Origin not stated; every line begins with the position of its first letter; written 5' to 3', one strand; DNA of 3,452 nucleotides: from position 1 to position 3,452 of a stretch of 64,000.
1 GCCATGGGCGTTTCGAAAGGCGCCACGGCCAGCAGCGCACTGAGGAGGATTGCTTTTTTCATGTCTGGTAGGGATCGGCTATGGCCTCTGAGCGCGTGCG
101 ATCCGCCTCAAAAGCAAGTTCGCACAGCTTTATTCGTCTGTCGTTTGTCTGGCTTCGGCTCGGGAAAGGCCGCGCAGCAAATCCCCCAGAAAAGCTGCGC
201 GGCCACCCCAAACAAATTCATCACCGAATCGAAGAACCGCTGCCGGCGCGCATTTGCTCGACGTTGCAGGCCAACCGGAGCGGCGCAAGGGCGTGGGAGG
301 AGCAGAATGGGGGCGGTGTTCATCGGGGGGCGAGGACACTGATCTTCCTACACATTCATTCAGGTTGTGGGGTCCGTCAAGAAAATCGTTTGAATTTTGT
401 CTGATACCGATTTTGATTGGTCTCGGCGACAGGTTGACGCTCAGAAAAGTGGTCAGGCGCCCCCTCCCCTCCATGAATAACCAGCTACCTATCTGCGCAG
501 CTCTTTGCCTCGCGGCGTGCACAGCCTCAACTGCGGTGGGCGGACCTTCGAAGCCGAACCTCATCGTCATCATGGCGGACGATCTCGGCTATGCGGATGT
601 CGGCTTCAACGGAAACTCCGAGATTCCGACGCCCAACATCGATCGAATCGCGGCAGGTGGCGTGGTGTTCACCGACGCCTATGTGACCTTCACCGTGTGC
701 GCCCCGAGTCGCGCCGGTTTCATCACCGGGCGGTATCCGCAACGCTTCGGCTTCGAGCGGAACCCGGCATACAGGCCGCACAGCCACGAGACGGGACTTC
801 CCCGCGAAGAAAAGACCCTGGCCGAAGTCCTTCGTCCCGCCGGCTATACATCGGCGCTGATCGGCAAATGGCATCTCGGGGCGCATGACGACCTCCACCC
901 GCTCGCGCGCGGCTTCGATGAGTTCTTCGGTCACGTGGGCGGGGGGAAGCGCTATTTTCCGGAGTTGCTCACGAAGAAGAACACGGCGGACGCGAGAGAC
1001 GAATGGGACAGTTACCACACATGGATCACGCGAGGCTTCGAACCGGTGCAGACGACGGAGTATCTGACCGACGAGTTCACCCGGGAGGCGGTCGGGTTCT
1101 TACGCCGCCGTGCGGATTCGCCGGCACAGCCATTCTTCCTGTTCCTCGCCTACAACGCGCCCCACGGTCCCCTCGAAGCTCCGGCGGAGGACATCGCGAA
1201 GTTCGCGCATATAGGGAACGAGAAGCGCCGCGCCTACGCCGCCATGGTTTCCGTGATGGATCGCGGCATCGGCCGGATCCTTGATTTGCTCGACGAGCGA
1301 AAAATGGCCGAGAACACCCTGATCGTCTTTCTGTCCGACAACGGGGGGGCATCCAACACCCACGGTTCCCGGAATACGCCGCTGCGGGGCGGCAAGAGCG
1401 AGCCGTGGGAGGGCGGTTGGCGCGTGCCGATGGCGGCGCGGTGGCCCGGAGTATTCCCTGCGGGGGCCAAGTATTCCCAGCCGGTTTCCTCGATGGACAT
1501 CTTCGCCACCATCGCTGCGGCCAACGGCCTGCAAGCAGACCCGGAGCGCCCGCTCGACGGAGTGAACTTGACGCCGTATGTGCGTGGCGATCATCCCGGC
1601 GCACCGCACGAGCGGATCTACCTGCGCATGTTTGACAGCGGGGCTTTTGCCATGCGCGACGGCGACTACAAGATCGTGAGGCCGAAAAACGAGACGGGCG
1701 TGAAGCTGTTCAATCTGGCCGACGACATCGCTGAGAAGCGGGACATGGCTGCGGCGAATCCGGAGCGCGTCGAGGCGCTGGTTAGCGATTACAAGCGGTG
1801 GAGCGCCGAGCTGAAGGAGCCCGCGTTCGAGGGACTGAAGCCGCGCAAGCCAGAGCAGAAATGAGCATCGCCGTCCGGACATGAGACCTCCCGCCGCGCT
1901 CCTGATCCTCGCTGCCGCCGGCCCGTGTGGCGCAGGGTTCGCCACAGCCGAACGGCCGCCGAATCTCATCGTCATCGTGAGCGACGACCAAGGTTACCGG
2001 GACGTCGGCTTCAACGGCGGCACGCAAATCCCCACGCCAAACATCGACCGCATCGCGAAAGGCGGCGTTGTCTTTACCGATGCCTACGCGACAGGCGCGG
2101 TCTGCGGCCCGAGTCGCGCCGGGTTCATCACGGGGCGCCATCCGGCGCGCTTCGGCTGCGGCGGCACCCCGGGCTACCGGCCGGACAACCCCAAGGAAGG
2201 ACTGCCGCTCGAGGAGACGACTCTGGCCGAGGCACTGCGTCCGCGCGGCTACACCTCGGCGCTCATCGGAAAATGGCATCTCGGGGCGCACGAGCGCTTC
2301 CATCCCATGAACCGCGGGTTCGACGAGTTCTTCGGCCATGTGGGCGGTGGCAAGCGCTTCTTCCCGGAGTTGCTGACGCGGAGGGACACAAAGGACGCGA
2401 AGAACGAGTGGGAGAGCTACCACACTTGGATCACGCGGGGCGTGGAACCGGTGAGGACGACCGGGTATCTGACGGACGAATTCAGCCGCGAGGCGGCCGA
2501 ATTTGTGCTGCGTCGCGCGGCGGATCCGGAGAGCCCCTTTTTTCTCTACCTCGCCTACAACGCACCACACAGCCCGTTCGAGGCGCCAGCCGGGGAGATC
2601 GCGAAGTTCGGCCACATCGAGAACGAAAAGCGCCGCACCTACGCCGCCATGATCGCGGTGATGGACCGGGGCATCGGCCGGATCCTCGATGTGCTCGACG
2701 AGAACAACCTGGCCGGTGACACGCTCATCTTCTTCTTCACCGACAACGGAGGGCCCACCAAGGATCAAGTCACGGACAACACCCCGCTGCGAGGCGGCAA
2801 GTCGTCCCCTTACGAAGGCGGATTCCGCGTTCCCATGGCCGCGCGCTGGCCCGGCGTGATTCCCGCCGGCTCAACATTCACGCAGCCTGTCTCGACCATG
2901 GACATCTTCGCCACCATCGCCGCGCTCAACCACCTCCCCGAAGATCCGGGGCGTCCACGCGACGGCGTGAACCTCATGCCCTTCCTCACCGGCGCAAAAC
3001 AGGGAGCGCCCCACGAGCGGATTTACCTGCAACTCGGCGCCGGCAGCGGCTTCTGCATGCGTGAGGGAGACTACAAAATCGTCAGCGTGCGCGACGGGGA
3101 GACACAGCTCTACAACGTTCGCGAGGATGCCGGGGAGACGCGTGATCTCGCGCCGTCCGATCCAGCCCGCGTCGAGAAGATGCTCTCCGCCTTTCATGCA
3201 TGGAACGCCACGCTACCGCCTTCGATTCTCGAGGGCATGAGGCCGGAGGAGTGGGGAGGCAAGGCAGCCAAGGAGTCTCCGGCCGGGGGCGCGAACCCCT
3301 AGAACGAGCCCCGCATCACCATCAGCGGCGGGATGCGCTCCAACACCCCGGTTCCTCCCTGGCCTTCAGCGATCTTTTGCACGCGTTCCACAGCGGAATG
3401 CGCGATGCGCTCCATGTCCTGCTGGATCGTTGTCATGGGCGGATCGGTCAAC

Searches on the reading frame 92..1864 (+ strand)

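Call 23: search_protein_families(library=pfam, proteins=[window:92-1864:+], max_evalue=0.001)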
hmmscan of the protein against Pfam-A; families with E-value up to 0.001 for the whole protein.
window:92-1864:+ (590 aa): 3 families
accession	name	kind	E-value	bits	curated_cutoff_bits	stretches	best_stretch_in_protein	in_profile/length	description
PF00884.28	Sulfatase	-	1e-66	225.8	25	1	155-477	1-298/301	Sulfatase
PF01663.27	Phosphodiest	-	5.4e-08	33.2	23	0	380-423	182-225/342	Type I phosphodiesterase / nucleotide pyrophosphatase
PF16347.10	SGSH_C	-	0.00014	22.5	29.3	1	440-553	13-132/154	N-sulphoglucosamine sulphohydrolase, C-terminal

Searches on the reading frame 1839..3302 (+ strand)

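Call 23: search_protein_families(library=pfam, proteins=[window:1839-3302:+], max_evalue=0.001)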
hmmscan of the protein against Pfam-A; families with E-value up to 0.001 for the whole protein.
window:1839-3302:+ (487 aa): 2 families
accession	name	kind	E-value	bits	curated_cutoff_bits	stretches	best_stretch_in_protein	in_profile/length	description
PF00884.28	Sulfatase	-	1.6e-61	208.7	25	1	41-363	1-298/301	Sulfatase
PF16347.10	SGSH_C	-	0.00067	20.3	29.3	0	325-436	12-130/154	N-sulphoglucosamine sulphohydrolase, C-terminal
